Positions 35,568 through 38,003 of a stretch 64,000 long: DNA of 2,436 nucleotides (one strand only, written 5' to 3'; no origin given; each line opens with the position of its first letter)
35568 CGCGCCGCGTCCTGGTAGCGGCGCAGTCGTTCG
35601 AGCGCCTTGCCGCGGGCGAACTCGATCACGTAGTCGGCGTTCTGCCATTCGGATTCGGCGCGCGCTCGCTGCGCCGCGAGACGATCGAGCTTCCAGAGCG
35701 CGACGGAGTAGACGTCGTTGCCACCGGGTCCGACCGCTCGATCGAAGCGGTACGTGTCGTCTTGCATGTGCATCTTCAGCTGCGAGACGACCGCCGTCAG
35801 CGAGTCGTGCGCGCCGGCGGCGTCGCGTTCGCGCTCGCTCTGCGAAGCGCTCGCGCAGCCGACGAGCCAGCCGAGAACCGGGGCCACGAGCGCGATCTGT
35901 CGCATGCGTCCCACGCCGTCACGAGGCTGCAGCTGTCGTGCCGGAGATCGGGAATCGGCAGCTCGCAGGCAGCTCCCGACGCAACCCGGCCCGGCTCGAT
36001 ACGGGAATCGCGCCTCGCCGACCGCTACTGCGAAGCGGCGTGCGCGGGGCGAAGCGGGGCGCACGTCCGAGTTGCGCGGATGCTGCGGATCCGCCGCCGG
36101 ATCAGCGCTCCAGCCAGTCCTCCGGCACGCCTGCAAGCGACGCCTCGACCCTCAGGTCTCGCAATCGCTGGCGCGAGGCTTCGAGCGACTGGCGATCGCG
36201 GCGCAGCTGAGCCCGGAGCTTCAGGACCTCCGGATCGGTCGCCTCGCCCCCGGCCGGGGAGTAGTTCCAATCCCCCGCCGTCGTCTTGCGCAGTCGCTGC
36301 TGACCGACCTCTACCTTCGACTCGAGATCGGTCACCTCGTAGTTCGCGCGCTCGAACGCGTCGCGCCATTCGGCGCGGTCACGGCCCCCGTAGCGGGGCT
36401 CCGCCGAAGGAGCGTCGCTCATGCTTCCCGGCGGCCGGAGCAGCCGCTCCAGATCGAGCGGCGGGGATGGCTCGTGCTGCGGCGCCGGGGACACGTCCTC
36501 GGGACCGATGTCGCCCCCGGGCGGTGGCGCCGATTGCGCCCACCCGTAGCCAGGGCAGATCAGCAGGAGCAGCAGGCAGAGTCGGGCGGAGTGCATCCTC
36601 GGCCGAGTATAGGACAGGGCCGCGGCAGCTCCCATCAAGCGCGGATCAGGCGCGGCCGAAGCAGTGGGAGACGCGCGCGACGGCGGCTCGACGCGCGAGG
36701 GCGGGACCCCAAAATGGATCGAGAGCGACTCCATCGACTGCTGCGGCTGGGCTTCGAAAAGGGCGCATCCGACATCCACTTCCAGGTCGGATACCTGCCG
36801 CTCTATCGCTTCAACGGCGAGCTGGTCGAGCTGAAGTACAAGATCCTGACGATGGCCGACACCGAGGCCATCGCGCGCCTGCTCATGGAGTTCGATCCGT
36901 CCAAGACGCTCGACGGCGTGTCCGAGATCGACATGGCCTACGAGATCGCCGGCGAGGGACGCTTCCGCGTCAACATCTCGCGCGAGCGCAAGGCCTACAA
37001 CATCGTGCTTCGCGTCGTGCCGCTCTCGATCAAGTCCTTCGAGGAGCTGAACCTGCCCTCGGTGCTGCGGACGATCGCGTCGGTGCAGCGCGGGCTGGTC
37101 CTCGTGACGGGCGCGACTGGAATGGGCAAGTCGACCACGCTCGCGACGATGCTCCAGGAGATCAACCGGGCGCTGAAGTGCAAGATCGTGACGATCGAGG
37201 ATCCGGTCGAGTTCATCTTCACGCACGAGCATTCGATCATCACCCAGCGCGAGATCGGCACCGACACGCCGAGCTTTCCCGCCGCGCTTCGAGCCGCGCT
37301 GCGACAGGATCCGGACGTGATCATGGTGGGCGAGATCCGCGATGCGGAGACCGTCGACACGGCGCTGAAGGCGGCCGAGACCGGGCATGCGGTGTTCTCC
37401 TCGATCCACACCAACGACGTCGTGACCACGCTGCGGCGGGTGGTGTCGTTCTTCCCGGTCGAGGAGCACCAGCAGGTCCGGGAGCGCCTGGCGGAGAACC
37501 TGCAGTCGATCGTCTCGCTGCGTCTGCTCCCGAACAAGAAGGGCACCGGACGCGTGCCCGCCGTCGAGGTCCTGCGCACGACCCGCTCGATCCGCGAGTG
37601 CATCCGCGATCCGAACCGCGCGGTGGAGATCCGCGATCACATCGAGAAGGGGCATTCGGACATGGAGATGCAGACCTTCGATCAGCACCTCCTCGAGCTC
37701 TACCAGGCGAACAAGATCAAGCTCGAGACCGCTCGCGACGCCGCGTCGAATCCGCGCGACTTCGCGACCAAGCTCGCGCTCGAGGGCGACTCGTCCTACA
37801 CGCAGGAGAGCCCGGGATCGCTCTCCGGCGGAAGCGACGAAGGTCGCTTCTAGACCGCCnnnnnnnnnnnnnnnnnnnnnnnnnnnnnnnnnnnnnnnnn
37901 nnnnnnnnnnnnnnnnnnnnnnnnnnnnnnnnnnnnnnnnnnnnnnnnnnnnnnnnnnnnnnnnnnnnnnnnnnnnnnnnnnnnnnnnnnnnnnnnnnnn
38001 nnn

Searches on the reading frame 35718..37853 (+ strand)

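Call 42: search_protein_families(library=pfam, proteins=[window:35718-37853:+], max_evalue=0.001)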
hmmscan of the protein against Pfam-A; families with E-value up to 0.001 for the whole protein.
window:35718-37853:+ (711 aa): 3 families
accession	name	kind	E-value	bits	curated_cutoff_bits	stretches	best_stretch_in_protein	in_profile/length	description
PF00437.27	T2SSE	-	2.4e-45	155.2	24.9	1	440-681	125-352/370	Type II/IV secretion system protein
PF13191.12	AAA_16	-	1.3e-06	29.4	32.6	1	449-549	15-104/167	AAA ATPase domain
PF13401.12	AAA_22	-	0.00048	20.9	27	0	457-496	4-42/130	AAA domain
